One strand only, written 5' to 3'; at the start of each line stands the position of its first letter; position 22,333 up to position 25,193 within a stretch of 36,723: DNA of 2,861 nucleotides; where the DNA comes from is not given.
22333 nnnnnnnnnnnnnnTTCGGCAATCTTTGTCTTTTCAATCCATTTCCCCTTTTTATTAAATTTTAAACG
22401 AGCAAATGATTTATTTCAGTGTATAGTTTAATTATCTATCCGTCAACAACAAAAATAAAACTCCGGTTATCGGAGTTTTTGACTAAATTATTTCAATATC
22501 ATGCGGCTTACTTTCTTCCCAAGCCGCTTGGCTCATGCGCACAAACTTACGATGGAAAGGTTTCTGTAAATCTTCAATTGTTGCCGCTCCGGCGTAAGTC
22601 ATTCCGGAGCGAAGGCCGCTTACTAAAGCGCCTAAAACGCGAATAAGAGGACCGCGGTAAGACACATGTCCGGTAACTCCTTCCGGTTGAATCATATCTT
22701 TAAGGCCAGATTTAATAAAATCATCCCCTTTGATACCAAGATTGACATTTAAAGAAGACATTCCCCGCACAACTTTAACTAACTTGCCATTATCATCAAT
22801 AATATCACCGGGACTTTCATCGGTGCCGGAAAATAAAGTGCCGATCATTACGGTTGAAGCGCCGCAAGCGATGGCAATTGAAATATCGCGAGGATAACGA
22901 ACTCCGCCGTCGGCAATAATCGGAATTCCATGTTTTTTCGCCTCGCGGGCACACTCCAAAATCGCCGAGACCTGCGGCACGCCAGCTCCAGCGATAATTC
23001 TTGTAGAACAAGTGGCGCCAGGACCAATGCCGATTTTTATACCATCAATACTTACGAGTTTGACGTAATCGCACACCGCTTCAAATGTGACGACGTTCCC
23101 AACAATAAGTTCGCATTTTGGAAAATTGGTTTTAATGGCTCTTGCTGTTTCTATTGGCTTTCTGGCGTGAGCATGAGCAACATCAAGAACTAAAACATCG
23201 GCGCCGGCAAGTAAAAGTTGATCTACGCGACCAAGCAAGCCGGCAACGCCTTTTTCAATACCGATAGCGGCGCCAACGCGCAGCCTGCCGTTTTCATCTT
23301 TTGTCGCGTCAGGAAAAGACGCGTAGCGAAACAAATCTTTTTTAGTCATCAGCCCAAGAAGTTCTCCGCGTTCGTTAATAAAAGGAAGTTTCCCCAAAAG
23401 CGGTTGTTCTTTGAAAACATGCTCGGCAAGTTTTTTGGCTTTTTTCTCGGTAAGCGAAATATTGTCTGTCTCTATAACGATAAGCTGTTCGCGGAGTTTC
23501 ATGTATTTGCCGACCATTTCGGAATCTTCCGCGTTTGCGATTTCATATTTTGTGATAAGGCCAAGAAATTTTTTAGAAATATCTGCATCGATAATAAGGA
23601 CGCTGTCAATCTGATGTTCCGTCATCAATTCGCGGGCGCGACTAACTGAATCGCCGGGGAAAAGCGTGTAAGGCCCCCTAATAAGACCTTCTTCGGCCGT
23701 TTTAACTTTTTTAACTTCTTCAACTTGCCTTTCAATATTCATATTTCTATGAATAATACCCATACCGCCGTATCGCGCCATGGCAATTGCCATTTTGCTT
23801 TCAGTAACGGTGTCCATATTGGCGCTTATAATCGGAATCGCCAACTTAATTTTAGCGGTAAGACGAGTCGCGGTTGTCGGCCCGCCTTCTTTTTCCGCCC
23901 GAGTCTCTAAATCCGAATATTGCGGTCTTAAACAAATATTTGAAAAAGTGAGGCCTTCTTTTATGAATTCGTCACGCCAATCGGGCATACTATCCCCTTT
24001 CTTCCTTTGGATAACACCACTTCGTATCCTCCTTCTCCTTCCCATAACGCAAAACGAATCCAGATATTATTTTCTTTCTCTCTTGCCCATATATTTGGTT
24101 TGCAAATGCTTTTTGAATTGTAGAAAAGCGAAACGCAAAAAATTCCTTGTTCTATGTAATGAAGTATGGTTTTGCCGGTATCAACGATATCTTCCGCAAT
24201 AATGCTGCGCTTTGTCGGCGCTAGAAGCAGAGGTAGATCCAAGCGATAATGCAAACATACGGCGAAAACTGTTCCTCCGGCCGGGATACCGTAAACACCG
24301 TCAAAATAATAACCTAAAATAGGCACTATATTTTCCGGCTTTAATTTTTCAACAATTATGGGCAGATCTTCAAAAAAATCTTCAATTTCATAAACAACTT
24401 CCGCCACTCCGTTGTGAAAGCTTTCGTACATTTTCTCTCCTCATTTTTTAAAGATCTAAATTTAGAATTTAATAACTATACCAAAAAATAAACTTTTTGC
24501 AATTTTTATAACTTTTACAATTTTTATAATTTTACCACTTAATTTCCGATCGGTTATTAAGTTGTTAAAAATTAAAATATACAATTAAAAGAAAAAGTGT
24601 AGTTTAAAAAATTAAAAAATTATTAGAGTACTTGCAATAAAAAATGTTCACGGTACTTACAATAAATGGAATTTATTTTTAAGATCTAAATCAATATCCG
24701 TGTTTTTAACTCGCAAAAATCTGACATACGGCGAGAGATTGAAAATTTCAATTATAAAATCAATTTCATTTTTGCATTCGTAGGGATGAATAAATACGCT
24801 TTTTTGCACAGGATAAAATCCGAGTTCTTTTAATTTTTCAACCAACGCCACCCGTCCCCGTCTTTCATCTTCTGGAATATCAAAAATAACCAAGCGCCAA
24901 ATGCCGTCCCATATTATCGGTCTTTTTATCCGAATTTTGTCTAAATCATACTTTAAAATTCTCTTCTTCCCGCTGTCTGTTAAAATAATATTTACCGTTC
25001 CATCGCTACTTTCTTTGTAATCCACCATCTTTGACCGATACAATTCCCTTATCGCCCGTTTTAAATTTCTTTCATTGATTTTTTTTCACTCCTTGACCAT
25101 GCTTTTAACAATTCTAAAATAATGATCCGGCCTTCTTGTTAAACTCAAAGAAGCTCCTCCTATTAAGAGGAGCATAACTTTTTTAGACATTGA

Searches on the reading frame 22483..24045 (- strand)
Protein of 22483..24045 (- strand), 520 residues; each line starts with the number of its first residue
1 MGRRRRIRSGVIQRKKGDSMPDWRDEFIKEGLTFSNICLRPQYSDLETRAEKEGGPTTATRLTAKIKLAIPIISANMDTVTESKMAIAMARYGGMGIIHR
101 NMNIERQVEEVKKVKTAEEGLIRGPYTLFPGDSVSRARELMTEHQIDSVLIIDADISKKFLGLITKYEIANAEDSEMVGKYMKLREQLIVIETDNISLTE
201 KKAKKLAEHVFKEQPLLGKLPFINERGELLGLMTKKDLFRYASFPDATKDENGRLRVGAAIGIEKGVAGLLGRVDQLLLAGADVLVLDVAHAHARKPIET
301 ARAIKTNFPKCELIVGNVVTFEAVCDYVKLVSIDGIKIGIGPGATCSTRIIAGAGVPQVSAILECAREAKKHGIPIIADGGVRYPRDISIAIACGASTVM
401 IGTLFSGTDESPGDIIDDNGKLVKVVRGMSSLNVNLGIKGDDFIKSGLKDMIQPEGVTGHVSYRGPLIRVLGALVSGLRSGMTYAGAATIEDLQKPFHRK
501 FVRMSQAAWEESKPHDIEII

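Call 3: search_protein_families(library=pfam, proteins=[window:22483-24045:-], max_evalue=1)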
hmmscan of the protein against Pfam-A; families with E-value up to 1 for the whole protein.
window:22483-24045:- (520 aa): 9 families
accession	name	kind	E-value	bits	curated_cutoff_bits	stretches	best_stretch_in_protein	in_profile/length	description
PF00478.31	IMPDH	-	1.7e-120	402.6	25.6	1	31-515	1-345/345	IMP dehydrogenase / GMP reductase domain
PF03060.21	NMO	-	2.9e-11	43.8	28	2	363-414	185-234/331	Nitronate monooxygenase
PF00571.33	CBS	-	2.1e-10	41.2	24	2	123-172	7-54/57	CBS domain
PF01645.23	Glu_synthase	-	1.4e-06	28.2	20.4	1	323-403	224-305/369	Conserved region in glutamate synthase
PF01070.24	FMN_dh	-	1.5e-06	28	24.9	1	360-404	261-304/350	FMN-dependent dehydrogenase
PF05690.20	ThiG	-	0.0003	20.7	23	1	353-407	158-209/247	Thiazole biosynthesis protein ThiG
PF01180.27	DHO_dh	-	0.0013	18.5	27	1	369-405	236-272/291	Dihydroorotate dehydrogenase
PF00977.27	His_biosynth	-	0.016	15.1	23.6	1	369-405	69-105/228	Histidine biosynthesis protein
PF04131.20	NanE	-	0.024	14.3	27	1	270-403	53-174/192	Putative N-acetylmannosamine-6-phosphate epimerase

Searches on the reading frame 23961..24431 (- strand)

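Call 3: search_protein_families(library=pfam, proteins=[window:23961-24431:-], max_evalue=1)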
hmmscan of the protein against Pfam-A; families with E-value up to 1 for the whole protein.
window:23961-24431:- (156 aa): 1 family
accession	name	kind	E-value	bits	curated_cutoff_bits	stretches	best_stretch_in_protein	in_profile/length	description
PF00156.33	Pribosyltran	-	0.00078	19.2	26.3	1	73-93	87-107/158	Phosphoribosyl transferase domain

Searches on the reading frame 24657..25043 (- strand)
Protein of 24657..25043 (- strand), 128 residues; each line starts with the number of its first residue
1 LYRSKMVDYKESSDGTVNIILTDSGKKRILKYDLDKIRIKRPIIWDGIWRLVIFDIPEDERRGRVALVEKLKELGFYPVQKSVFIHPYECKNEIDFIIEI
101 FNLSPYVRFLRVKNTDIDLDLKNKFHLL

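Call 3: search_protein_families(library=pfam, proteins=[window:24657-25043:-], max_evalue=1)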
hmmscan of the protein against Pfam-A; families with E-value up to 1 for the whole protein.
window:24657-25043:- (128 aa): 2 families
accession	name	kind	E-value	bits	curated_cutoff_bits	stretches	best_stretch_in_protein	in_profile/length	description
PF20803.2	PaaX_M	-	2.9e-21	75.8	24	1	45-115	4-74/83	PaaX protein central Cas2-like domain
PF09827.14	CRISPR_Cas2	-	3e-05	24.5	23.8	1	49-86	2-36/74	CRISPR associated protein Cas2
